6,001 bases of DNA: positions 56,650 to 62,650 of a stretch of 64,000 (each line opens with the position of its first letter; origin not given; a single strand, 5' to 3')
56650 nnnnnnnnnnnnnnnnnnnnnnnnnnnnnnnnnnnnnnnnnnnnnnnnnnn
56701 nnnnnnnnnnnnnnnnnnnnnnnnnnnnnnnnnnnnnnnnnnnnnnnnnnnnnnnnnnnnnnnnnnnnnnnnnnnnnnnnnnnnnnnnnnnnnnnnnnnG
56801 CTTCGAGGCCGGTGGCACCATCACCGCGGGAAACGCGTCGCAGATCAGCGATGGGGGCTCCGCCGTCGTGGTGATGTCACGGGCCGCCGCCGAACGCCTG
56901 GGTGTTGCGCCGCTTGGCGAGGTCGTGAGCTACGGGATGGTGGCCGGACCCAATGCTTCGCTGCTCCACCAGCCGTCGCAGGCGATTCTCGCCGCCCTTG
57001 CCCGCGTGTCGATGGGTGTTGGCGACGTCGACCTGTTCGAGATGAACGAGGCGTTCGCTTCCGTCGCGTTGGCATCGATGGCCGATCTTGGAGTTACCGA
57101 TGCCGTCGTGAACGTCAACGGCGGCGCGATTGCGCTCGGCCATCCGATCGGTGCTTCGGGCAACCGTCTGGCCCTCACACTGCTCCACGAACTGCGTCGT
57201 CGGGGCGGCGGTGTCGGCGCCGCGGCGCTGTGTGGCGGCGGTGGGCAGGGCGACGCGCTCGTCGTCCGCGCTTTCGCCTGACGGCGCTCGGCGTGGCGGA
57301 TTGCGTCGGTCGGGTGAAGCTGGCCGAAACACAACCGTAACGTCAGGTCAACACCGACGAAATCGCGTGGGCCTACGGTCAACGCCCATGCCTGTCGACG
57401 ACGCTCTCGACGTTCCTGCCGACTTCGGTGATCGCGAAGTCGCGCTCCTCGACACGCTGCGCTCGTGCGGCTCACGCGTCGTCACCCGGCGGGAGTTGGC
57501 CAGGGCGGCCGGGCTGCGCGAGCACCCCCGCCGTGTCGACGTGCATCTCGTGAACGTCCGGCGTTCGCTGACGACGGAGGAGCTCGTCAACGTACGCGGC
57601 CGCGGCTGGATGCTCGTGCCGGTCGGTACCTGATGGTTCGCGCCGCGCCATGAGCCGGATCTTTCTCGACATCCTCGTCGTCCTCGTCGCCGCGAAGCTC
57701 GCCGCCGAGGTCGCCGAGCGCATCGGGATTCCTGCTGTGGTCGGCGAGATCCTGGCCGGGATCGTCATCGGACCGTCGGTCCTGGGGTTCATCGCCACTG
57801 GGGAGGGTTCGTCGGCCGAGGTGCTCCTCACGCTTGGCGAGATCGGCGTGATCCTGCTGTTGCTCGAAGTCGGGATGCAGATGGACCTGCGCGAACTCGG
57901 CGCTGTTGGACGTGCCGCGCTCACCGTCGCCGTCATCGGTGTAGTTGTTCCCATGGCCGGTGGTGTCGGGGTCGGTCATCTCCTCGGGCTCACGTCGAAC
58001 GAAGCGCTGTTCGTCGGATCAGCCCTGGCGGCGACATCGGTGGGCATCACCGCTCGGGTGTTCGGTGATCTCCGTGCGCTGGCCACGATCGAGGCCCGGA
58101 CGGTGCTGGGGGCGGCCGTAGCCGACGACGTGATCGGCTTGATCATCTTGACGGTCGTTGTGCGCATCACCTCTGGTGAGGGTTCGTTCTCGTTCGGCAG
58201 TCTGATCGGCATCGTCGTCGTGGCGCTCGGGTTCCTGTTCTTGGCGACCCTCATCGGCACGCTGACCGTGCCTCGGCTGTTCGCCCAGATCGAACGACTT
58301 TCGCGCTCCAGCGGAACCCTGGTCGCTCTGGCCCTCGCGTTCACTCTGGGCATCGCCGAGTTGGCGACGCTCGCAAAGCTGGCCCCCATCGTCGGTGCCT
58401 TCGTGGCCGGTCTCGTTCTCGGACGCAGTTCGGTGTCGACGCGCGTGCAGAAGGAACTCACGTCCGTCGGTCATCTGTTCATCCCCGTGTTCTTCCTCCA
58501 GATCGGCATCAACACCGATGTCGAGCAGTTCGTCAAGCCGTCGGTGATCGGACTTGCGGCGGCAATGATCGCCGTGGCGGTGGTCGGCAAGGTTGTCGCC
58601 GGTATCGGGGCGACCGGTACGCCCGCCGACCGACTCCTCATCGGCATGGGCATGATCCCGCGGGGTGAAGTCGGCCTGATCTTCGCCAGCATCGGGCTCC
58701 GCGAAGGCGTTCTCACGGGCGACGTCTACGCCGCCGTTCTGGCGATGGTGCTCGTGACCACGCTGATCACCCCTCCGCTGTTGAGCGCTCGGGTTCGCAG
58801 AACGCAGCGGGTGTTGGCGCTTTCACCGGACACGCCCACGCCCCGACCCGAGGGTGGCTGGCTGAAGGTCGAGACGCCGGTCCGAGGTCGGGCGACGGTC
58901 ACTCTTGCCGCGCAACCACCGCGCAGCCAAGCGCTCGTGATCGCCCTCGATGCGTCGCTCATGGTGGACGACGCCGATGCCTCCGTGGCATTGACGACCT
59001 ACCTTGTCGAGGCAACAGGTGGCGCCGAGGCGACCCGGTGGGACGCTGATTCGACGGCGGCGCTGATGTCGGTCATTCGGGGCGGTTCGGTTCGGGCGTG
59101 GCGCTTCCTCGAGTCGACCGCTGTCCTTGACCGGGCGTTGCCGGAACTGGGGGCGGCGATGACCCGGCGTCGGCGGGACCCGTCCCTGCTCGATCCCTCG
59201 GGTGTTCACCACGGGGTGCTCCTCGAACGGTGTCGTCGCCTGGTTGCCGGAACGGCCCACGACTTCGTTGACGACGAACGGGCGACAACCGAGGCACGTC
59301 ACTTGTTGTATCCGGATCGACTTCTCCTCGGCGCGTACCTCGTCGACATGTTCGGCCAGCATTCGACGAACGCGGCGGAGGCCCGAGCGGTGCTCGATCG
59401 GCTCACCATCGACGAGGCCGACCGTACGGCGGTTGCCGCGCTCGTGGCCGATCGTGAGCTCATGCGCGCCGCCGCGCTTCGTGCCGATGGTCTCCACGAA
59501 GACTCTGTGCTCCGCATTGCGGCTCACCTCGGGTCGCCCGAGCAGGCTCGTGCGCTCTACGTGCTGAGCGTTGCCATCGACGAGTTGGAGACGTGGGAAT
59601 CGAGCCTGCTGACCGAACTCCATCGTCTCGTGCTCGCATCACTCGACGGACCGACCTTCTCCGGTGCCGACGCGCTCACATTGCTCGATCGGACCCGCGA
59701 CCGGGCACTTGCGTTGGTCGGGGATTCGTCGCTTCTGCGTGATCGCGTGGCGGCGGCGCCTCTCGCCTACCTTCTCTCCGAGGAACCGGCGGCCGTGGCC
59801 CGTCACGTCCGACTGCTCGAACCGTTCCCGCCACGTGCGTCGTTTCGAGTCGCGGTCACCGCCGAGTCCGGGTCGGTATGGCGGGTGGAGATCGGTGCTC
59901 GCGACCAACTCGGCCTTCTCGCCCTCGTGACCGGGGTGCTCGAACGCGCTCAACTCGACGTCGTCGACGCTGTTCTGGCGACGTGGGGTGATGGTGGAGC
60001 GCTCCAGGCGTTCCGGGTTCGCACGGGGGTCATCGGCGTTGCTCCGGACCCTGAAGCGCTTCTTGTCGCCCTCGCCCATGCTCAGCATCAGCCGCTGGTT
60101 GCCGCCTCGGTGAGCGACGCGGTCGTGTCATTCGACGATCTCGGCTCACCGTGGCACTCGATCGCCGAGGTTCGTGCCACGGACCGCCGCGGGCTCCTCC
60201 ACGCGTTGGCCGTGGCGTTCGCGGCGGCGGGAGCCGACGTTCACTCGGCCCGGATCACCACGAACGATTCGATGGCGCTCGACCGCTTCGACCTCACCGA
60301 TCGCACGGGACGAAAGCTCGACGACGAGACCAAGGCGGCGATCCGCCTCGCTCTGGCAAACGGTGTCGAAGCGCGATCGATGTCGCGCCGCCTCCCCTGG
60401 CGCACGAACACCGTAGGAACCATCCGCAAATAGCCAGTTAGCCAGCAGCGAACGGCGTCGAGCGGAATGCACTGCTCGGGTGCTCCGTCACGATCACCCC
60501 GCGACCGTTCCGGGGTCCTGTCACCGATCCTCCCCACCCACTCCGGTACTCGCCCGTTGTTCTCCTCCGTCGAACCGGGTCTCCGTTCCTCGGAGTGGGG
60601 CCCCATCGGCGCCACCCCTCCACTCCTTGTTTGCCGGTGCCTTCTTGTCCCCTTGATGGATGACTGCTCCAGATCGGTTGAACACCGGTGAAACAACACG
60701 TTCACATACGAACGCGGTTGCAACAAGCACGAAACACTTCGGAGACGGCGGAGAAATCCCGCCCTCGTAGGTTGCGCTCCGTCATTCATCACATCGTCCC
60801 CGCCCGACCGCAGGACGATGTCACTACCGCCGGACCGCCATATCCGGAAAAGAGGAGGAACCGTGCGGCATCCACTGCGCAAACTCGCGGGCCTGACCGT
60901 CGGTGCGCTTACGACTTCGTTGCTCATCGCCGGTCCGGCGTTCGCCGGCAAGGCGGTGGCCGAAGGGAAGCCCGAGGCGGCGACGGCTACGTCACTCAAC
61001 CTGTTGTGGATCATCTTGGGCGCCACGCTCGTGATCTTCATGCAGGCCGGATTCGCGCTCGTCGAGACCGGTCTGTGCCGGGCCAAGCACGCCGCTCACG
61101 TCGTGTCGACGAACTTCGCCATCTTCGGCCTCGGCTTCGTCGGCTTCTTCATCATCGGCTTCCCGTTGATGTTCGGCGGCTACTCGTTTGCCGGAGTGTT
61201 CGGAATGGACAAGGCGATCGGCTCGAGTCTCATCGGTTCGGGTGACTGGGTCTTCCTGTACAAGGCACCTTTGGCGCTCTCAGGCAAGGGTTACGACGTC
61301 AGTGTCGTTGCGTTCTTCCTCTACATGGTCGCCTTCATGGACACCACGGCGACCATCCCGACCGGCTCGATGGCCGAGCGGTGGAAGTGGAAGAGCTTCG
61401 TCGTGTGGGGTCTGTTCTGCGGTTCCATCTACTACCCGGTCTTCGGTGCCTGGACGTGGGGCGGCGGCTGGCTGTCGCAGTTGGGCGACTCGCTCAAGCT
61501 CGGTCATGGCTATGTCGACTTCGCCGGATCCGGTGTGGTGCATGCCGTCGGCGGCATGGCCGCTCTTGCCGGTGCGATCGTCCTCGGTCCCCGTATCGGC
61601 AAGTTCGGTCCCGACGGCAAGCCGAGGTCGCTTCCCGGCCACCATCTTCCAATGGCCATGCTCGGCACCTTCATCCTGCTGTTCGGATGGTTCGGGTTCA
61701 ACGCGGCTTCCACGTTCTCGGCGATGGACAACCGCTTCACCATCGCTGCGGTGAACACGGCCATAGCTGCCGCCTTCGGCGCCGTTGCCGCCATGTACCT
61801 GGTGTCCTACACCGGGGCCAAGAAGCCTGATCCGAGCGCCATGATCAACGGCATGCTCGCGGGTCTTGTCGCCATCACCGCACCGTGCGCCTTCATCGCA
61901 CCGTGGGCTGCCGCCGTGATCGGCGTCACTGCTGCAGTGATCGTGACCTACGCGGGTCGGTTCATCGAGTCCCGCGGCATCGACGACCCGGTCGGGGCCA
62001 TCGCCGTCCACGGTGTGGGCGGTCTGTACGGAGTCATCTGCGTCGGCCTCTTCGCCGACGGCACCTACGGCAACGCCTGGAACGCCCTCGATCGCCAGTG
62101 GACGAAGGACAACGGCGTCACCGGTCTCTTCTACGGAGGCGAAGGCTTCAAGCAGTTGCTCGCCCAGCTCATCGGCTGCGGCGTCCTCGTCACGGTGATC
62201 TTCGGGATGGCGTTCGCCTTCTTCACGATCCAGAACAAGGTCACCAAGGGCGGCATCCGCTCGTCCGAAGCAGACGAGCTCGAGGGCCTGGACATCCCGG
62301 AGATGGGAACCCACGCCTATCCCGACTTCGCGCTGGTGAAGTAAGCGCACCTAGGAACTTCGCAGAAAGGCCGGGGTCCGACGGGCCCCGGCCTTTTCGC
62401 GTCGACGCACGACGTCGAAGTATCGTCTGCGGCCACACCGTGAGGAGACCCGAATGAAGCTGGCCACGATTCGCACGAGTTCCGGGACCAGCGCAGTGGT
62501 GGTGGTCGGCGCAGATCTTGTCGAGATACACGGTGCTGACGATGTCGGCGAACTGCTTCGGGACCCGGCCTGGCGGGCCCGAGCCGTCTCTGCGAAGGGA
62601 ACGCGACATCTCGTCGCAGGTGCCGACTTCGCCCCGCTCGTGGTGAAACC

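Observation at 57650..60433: Antiporter fused to a GlnD-like nitrogen-sensor half (two ACT domains, no nucleotidyltransferase)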

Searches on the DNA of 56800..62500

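Call 25: search_rna_families(source=window, start=56800, end=62500, threshold=evalue, max_evalue=1)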
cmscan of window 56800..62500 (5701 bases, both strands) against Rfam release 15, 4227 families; matches with E-value up to 1: 2.
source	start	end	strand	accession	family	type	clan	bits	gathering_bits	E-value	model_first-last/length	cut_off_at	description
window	62324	62401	+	RF00506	Thr_leader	Cis-reg; leader;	-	24.6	55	0.22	1-118/118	no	Threonine operon leader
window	62360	62480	-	RF02346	ar35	Gene; sRNA;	-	22.8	45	0.34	1-144/144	no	Alphaproteobacterial sRNA ar35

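Call 66: search_rna_families(source=window, start=60420, end=60830, threshold=evalue, max_evalue=10)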
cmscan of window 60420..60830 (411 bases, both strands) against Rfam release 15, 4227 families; matches with E-value up to 10: 0.
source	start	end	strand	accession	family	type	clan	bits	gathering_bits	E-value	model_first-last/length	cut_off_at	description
